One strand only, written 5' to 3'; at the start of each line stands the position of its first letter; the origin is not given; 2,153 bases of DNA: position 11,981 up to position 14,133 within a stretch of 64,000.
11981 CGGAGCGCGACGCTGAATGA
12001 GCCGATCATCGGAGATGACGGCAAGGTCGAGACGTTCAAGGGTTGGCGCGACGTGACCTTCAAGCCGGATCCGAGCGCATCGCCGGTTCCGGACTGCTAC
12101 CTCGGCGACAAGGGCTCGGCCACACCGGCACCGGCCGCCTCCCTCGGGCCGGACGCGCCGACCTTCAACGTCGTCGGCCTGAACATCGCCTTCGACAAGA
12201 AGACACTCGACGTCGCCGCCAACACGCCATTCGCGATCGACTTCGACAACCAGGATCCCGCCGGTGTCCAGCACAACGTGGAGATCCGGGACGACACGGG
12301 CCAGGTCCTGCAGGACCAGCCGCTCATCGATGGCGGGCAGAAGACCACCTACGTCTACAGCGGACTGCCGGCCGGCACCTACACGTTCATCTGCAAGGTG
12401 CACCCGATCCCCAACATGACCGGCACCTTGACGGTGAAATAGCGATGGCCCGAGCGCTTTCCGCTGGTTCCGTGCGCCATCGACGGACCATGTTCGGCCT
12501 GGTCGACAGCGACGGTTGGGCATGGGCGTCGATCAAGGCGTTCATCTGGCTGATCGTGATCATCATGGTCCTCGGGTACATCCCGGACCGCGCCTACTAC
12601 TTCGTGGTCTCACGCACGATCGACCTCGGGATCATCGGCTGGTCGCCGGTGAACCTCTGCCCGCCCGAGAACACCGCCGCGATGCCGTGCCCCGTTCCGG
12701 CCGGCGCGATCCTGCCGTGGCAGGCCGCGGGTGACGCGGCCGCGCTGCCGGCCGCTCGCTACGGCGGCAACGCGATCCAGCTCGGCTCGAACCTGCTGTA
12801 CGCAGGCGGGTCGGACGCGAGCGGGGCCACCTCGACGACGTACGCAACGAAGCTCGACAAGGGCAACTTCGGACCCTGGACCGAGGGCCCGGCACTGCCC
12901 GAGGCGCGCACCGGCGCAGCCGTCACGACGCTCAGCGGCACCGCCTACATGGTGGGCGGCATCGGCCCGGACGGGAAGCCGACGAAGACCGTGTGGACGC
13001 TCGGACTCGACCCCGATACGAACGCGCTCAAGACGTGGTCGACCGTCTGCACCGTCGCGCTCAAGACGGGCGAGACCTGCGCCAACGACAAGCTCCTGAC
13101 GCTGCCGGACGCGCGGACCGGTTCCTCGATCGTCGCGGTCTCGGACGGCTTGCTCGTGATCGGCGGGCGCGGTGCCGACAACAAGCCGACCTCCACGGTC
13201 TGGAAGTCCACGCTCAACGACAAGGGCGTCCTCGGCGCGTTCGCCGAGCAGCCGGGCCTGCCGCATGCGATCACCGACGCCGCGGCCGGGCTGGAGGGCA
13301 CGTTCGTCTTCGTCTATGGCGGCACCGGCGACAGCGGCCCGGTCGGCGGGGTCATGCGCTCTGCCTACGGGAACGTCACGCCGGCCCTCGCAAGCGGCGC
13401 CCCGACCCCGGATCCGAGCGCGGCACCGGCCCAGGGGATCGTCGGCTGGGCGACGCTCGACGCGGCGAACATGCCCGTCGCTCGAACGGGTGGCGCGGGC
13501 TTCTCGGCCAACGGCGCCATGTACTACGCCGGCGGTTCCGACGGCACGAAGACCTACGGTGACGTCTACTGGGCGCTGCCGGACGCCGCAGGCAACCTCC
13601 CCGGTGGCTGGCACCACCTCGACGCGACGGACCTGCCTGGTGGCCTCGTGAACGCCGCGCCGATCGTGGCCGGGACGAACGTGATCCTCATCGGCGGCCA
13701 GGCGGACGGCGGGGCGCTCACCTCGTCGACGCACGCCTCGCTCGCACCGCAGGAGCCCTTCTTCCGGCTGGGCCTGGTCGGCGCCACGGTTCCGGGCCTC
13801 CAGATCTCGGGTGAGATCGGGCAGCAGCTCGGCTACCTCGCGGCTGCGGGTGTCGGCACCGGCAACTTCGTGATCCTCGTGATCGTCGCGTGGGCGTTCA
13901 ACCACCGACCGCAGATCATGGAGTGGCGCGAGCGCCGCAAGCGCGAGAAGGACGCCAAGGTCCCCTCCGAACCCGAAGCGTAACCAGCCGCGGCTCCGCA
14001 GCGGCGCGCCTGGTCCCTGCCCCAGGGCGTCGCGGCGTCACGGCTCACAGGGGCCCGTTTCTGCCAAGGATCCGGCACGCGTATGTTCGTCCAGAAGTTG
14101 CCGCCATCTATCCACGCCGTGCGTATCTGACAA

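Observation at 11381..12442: Cytochrome c subunit of the bc-type complex fused to a blue-copper (type-1 Cu) domain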

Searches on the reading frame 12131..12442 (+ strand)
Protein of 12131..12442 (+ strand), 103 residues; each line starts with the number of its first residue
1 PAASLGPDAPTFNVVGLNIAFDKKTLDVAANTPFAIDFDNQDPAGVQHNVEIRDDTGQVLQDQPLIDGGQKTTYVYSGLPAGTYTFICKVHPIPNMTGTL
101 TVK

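Call 51: search_solved_structures(query=window:12131-12442:+, max_evalue=0.1, show_alignments=5)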
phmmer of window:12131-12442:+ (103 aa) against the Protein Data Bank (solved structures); distinct sequences matched with E-value up to 0.1: 17.
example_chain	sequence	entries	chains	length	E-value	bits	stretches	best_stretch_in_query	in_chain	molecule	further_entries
1ov8_A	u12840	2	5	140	3.5e-06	30.3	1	19-52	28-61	Auracyanin B | PROTEIN (AURACYANIN)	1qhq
2aan_A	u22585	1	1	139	7.9e-06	29.2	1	54-102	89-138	auracyanin A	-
2bz7_A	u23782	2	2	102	0.00086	22.7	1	28-103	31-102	PLASTOCYANIN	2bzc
6kol_A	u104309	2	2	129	0.0017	21.8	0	16-54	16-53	Blue (Type 1) copper domain protein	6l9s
1kdi_A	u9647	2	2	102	0.0036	20.7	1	77-103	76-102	PLASTOCYANIN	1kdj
1fa4_A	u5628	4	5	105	0.0045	20.4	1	61-102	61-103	PLASTOCYANIN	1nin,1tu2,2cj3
2gim_A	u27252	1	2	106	0.0046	20.4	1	61-102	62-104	Plastocyanin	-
4r0o_A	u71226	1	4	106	0.0053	20.2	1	64-102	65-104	Plastocyanin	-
3cvb_A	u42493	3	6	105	0.009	19.4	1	33-102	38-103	Plastocyanin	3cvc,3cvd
1baw_A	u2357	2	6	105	0.012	19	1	59-102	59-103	PLASTOCYANIN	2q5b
2w88_A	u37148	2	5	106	0.012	19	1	59-102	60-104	PLASTOCYANIN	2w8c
3bqv_A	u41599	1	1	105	0.021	18.2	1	63-102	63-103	Plastocyanin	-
1pla_A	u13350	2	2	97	0.025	18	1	24-102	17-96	PLASTOCYANIN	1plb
5fc9_A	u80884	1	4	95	0.044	17.2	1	27-93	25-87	Blue (Type 1) copper domain protein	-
1kbv_A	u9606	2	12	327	0.05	17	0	33-93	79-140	Major outer membrane protein PAN 1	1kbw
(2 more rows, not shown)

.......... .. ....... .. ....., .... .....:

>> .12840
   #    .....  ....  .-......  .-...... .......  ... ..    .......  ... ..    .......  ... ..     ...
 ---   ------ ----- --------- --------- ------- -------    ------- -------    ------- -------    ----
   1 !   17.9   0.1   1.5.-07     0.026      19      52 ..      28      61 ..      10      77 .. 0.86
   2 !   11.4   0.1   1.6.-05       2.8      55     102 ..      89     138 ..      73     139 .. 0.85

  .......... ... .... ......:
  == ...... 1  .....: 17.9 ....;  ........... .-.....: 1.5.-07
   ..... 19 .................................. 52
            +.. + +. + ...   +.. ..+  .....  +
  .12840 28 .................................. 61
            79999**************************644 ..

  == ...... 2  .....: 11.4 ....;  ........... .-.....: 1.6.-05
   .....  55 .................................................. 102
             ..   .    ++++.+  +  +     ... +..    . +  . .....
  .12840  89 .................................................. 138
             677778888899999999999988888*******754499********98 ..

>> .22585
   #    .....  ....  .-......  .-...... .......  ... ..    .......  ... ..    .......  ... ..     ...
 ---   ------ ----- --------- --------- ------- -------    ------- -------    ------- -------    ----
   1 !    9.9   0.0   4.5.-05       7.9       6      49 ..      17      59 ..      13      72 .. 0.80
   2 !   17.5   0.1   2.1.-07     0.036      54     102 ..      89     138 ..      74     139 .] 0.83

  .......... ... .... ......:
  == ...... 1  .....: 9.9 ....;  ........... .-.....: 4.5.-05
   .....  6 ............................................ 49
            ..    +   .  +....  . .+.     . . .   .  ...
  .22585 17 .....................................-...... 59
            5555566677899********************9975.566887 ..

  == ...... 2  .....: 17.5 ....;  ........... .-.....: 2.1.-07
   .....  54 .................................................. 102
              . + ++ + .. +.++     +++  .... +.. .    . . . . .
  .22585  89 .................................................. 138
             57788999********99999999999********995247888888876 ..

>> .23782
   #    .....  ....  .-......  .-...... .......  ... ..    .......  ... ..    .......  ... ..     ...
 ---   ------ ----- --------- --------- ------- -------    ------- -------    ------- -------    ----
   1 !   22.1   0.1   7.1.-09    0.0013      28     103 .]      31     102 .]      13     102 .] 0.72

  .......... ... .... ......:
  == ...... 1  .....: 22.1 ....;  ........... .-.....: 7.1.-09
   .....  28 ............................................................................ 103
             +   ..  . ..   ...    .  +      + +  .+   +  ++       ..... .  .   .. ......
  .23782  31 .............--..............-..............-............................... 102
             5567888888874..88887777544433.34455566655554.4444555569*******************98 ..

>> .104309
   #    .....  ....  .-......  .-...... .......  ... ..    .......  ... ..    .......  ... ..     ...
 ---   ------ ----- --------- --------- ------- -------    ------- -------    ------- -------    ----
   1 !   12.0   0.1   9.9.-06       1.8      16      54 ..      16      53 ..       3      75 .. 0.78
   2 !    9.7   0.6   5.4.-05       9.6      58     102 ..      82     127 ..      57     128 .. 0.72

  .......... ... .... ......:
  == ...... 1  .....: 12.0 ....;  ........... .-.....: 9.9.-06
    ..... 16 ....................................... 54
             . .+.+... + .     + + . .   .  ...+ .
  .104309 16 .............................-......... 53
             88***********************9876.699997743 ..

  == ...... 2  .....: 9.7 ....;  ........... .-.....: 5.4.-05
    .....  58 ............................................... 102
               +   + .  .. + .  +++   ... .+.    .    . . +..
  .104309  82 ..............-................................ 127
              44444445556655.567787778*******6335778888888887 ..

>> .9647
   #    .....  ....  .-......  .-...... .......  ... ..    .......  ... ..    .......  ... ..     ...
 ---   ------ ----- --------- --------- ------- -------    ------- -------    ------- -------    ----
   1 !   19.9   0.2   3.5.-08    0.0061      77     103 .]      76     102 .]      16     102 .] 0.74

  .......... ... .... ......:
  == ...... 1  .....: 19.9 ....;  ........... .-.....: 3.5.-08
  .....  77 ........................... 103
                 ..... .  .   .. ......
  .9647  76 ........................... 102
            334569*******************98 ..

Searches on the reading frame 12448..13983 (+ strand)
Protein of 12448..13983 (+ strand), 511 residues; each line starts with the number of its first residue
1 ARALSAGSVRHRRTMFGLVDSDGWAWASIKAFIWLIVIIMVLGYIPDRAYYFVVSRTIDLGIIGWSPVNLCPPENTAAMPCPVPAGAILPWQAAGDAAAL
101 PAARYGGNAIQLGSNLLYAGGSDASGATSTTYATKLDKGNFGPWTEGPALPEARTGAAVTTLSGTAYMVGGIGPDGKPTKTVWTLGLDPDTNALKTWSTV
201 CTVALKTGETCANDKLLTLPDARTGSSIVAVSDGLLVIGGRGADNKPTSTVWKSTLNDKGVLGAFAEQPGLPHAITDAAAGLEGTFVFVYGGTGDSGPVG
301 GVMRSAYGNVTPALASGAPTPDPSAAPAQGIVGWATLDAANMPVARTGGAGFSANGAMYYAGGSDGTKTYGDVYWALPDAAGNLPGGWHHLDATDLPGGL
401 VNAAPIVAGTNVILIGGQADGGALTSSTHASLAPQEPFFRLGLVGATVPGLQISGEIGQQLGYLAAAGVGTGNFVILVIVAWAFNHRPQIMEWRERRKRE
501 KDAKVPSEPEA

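Call 6: search_protein_families(library=pfam, proteins=[window:12448-13983:+], max_evalue=0.01)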
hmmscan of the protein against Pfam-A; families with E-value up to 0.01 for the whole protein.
window:12448-13983:+ (511 aa): 6 families
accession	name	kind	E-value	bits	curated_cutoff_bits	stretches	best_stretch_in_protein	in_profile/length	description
PF24681.1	Kelch_KLHDC2_KLHL20_DRC7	-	1.3e-13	51.2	50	2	99-199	46-143/221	KLHDC2/KLHL20/DRC7 Kelch-repeats domain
PF13418.12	Kelch_4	-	1.3e-06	28.7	21.6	0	153-200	1-44/49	Galactose oxidase, central domain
PF25210.1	Kelch_FKB95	-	2e-06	28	70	1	101-202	30-125/268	FKB95, Kelch-repeats domain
PF24981.1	Beta-prop_ATRN-LZTR1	-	0.00011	22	50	1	119-292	4-167/289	Attractin/LZTR1 beta-propeller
PF24996.1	NANM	-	0.00012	21.5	45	0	321-427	236-337/350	N-acetylneuraminate epimerase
PF13964.12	Kelch_6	-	0.0011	19.3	25.3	0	222-253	1-32/50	Kelch motif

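Call 7: search_protein_families(library=ncbifam, proteins=[window:12448-13983:+], max_evalue=0.01)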
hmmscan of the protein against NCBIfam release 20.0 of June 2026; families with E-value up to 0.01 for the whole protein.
window:12448-13983:+ (511 aa): 1 family
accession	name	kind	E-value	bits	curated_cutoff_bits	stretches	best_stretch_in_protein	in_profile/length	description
TIGR03548.1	mutarot_permut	subfamily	6.8e-08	32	243.2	0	97-191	56-148/323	cyclically-permuted mutarotase family protein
